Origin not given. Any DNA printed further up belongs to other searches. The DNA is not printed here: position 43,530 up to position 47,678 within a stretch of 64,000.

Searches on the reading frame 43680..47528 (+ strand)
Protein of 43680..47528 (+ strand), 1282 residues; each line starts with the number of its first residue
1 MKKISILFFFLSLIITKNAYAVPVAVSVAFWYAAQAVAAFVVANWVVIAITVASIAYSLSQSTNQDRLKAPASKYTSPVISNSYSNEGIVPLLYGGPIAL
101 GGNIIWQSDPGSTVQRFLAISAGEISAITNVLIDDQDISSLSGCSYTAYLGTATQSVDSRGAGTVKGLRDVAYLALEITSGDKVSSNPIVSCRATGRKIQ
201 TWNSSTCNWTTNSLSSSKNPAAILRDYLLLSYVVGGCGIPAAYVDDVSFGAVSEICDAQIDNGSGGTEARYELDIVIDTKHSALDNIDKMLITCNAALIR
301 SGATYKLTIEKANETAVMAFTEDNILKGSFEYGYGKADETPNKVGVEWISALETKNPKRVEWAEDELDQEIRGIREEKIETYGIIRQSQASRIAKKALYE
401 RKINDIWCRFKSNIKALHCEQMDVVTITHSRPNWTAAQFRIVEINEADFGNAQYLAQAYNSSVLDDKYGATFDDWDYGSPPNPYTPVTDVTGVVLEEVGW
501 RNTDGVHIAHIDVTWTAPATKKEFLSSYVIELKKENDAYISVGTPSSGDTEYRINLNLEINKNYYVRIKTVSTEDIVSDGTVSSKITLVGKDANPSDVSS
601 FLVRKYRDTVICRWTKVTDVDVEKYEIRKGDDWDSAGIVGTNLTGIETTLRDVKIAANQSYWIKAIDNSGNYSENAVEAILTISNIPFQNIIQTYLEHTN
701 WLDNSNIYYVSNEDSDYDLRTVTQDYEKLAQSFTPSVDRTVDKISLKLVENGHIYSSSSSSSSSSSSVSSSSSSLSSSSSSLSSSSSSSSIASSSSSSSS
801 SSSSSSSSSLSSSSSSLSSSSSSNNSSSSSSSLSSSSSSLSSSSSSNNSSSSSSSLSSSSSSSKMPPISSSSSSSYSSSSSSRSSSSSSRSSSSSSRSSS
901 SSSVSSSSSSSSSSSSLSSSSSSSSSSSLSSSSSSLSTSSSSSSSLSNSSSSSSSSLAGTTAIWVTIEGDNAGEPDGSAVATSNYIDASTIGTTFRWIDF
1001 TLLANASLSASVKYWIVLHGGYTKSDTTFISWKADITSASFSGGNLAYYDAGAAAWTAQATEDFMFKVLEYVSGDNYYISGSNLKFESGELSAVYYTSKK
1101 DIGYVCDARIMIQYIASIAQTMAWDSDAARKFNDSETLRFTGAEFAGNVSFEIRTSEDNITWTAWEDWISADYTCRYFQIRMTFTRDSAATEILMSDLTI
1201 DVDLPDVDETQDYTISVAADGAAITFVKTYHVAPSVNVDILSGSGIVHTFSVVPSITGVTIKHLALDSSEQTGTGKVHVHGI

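Call 9: search_protein_families(library=phrogs, proteins=[window:43680-47528:+])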
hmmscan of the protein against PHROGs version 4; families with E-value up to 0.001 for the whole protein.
window:43680-47528:+ (1282 aa): 7 families
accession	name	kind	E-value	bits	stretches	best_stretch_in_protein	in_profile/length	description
phrog_31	-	tail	1.3e-57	196.5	1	169-1021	473-1271/1565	central tail fiber J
phrog_2589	-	tail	3e-18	64.7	2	172-418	225-474/3686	tail protein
phrog_7997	-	tail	4.7e-17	62.7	2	429-686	265-511/589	tail protein and host specificity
phrog_1727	-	tail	2.1e-16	59.8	2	170-428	220-484/1174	tail protein and host specificity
phrog_5616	-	tail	1.1e-12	48.1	1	32-1024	13-833/873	tail fiber protein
phrog_10652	-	unknown function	1.7e-07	31.8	1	213-447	21-256/328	-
phrog_15723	-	unknown function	4.8e-05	24.1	1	238-392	16-172/223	-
